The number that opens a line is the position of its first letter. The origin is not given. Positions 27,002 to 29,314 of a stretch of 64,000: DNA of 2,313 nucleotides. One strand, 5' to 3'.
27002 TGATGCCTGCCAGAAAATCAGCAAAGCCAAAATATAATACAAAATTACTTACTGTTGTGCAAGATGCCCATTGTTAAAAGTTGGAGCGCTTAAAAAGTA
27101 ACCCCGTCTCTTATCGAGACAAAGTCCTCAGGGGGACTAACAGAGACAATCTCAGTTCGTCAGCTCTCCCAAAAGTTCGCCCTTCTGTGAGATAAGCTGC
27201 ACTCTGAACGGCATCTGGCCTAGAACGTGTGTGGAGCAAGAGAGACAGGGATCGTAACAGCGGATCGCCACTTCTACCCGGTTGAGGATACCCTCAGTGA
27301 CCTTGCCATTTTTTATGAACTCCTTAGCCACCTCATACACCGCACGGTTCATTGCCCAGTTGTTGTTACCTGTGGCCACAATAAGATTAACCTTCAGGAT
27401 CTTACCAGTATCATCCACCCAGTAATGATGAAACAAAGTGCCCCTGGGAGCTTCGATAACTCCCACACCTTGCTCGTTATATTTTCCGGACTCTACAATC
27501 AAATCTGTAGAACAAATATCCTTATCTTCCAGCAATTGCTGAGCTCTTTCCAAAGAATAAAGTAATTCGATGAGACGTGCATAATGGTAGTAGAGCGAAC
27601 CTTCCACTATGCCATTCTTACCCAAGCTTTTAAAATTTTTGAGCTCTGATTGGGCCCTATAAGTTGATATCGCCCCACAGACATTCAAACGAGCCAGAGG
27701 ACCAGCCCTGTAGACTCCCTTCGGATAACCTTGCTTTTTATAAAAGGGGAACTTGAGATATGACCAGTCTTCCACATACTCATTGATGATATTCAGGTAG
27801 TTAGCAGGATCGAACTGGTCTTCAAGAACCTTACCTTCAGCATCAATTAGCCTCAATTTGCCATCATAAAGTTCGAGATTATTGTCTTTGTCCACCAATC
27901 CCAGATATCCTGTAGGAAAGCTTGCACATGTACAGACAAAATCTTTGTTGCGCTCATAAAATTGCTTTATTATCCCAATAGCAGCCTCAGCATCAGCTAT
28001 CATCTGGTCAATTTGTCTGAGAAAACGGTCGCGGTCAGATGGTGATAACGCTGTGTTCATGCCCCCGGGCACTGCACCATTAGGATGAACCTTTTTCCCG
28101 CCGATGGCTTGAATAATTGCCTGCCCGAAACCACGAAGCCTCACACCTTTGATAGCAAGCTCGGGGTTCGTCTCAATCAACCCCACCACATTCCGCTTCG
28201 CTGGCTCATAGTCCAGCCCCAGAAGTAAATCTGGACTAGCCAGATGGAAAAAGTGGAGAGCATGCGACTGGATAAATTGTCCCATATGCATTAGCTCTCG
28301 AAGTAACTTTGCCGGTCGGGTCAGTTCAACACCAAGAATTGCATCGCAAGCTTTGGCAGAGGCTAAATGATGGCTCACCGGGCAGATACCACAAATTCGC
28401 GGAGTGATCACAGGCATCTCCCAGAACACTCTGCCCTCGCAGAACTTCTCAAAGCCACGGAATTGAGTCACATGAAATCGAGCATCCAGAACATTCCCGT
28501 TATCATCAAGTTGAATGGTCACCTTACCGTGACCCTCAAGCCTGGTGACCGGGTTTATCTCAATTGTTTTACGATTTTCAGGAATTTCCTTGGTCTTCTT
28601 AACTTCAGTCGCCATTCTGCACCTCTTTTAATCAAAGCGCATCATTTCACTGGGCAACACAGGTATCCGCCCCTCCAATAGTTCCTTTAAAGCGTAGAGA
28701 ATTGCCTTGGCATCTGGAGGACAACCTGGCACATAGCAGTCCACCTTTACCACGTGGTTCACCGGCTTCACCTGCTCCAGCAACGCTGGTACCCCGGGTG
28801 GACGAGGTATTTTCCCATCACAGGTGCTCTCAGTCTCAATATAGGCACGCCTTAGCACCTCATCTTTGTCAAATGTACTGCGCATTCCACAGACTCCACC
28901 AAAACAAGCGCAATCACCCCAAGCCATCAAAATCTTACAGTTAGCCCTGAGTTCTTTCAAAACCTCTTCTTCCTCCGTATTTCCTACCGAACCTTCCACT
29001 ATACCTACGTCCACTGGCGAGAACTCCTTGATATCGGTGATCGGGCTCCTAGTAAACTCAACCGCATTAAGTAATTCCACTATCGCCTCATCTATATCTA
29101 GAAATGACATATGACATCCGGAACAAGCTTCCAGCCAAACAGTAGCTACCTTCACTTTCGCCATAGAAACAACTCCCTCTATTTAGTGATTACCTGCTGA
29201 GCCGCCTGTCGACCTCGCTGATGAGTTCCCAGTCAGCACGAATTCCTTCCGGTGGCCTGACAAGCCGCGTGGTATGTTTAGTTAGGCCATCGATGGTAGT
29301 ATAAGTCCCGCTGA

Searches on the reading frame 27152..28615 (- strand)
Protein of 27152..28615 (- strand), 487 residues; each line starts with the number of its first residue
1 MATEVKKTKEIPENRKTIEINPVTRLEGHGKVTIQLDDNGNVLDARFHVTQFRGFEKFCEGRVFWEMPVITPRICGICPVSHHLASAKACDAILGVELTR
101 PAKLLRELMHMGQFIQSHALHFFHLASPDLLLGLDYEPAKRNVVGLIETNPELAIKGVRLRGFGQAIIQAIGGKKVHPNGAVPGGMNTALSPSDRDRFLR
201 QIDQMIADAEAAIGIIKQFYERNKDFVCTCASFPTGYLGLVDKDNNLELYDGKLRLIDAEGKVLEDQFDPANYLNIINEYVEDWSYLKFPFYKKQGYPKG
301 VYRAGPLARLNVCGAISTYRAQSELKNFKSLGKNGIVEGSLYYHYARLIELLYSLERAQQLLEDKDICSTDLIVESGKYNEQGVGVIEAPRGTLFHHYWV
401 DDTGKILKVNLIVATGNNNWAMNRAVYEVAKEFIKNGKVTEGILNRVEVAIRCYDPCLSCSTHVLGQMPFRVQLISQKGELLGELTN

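Call 5: search_protein_families(library=pfam, proteins=[window:27152-28615:-], max_evalue=0.01)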
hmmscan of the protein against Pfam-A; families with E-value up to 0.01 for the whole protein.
window:27152-28615:- (487 aa): 1 family
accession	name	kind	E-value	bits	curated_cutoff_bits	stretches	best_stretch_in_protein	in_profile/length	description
PF00374.24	NiFeSe_Hases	-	1.4e-33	117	25.8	2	53-129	1-77/508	Nickel-dependent hydrogenase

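Call 6: search_protein_families(library=ncbifam, proteins=[window:27152-28615:-], max_evalue=0.001)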
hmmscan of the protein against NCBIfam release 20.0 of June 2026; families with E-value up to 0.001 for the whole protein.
window:27152-28615:- (487 aa): 11 families
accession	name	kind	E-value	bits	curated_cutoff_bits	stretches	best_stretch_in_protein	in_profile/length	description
NF041785.2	VhuA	equivalog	2.7e-137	457.7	800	1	18-435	4-418/418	F420-non-reducing hydrogenase Vhu subunit A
NF040828.1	sulfhyd_ShyA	equivalog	1.1e-62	212.3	700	2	17-218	2-196/415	NAD(P)-dependent hydrogenase/sulfhydrogenase 2 subunit alpha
TIGR03295.1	frhA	equivalog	6.2e-55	186.8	392.5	1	16-465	3-397/412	coenzyme F420 hydrogenase subunit alpha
NF033181.1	NiFeSe_hydrog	equivalog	2.2e-50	172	600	2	16-143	2-128/507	nickel-dependent hydrogenase large subunit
NF045518.1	H2_NiFeSe_large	exception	1.7e-49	168.9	780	2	17-193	3-186/485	NiFeSe hydrogenase large subunit HysA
NF040832.1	sulfhyd_HydA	equivalog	9.4e-36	123.8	880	1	18-465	5-424/426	NADPH-dependent hydrogenase/sulfhydrogenase 1 subunit alpha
NF007550.0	PRK10170.1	equivalog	3.1e-24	85.3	1101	2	14-135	15-136/597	Ni/Fe-hydrogenase large subunit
NF007778.0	PRK10467.1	equivalog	3e-23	81.9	969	2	16-129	3-115/567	hydrogenase 2 large subunit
NF041786.2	VhuU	equivalog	1e-08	34.8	70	1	440-466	4-30/45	F420-non-reducing hydrogenase selenoprotein subunit VhuU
NF004739.1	PRK06075.1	equivalog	3.4e-08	32.7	360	1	29-121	13-107/384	NADH-quinone oxidoreductase subunit D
TIGR01962.1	NuoD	equivalog_domain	1.6e-06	27.2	459.35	1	29-121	15-109/386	NADH dehydrogenase (quinone) subunit D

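Call 37: search_solved_structures(query=window:27152-28615:-, max_evalue=1e-20)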
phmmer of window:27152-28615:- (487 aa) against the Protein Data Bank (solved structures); distinct sequences matched with E-value up to 1e-20: 51.
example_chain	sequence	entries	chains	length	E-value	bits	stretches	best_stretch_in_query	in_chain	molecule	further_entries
7t2r_D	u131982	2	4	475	8.4e-184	615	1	18-486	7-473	NiFe hydrogenase large subunit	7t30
5xf9_D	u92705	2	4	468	3.6e-138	464.5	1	11-463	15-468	NAD-reducing hydrogenase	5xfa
5odc_F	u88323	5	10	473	1e-125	423.5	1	18-481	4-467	Methyl-viologen reducing hydrogenase subunit A | Methyl-viologen reducing hydrogenase, subunit A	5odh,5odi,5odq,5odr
9sfi_g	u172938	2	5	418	2.6e-120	405.6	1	18-431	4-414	Coenzyme F420-reducing hydrogenase, alpha subunit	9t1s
9sw2_F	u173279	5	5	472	1.2e-115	390.3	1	19-480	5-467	F420-non-reducing hydrogenase subunit A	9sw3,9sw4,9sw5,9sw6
5jsu_B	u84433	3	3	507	9.2e-38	133.4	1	14-187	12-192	Periplasmic [NiFeSe] hydrogenase, large subunit, selenocysteine-containing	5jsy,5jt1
5jsh_B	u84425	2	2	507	2.9e-36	128.4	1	14-187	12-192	Periplasmic [NiFeSe] hydrogenase, large subunit, selenocysteine-containing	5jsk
6qgt_A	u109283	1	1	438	1.1e-35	126.5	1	16-198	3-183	F420-reducing hydrogenase, subunit alpha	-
6qgr_A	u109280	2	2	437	1.3e-35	126.3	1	16-198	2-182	Coenzyme F420 hydrogenase subunit alpha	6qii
6rtp_B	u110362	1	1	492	2.7e-35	125.3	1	14-187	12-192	Periplasmic [NiFeSe] hydrogenase, large subunit, selenocysteine-containing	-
3zfs_A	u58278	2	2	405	3.5e-35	124.9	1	18-206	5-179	F420-REDUCING HYDROGENASE, SUBUNIT ALPHA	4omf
6ruc_B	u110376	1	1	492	7.1e-35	123.9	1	14-187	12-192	Periplasmic [NiFeSe] hydrogenase, large subunit, selenocysteine-containing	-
6z8m_B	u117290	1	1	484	8.6e-35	123.6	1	14-187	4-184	Periplasmic [NiFeSe] hydrogenase, large subunit, selenocysteine-containing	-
6ru9_B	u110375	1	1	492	1.8e-34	122.5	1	14-187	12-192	Periplasmic [NiFeSe] hydrogenase, large subunit, selenocysteine-containing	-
6z8o_B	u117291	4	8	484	2.2e-34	122.2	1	14-187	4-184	Periplasmic [NiFeSe] hydrogenase, large subunit, selenocysteine-containing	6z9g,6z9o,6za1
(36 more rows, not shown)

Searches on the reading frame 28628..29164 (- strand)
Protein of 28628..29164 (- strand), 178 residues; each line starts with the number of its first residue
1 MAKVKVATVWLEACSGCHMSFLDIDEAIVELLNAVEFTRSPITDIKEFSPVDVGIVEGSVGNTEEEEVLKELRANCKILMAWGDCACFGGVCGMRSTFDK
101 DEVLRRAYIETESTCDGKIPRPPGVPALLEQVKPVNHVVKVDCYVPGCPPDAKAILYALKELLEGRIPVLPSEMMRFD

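Call 5: search_protein_families(library=pfam, proteins=[window:28628-29164:-], max_evalue=0.01)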
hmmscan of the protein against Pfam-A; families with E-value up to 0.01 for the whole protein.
window:28628-29164:- (178 aa): 1 family
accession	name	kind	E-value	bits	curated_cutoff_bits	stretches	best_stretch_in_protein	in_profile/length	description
PF01058.29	Oxidored_q6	-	3.3e-30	104.9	27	1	14-161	1-127/128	NADH ubiquinone oxidoreductase, 20 Kd subunit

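Call 6: search_protein_families(library=ncbifam, proteins=[window:28628-29164:-], max_evalue=0.001)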
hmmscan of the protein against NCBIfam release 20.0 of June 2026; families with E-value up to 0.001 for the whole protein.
window:28628-29164:- (178 aa): 14 families
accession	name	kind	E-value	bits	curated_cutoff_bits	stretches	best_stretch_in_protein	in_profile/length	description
NF045875.1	F420_non_VhuG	exception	1.1e-43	149.6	450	1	2-174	3-175/286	F420-non-reducing hydrogenase subunit VhuG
NF040836.1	sulfhyd_HydD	equivalog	5.8e-23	81.4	500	1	3-168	5-159/261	NADPH-dependent hydrogenase/sulfhydrogenase 1 subunit delta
TIGR03294.1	FrhG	equivalog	2.9e-19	69.7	245.5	2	3-94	1-96/228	coenzyme F420 hydrogenase subunit gamma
NF040831.1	sulfhyd_ShyD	equivalog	2e-16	60.3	460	1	5-169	2-154/240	NAD(P)-dependent hydrogenase/sulfhydrogenase 2 subunit delta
NF005012.1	PRK06411.1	subfamily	7.4e-09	35.4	116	1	131-163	123-155/166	NADH-quinone oxidoreductase subunit NuoB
TIGR01957.1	nuoB_fam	subfamily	1.4e-08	34.7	142.7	1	131-162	107-138/145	NADH-quinone oxidoreductase subunit B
NF011390.0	PRK14815.1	equivalog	9.1e-07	28.3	281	1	132-162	123-153/183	NADH dehydrogenase subunit B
NF011392.0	PRK14817.1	equivalog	9.3e-06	25.4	271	0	132-160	126-154/182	NADH-quinone oxidoreductase subunit B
NF011395.0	PRK14820.1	equivalog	2.2e-05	24.3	263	0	133-161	124-152/180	NADH-quinone oxidoreductase subunit B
NF011391.0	PRK14816.1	equivalog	2.3e-05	24.1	283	1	132-162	143-173/196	NADH-quinone oxidoreductase subunit B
NF011389.0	PRK14814.1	equivalog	3.8e-05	23.6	285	1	133-162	124-153/186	NADH dehydrogenase subunit B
NF011394.0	PRK14819.1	equivalog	4.2e-05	23.2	312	1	132-162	122-152/264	NADH-quinone oxidoreductase subunit B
NF011393.0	PRK14818.1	equivalog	0.00022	20.8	255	1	132-162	121-151/173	NADH dehydrogenase subunit B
NF011388.0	PRK14813.1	equivalog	0.00029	20.7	294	1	132-161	119-148/189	NADH dehydrogenase subunit B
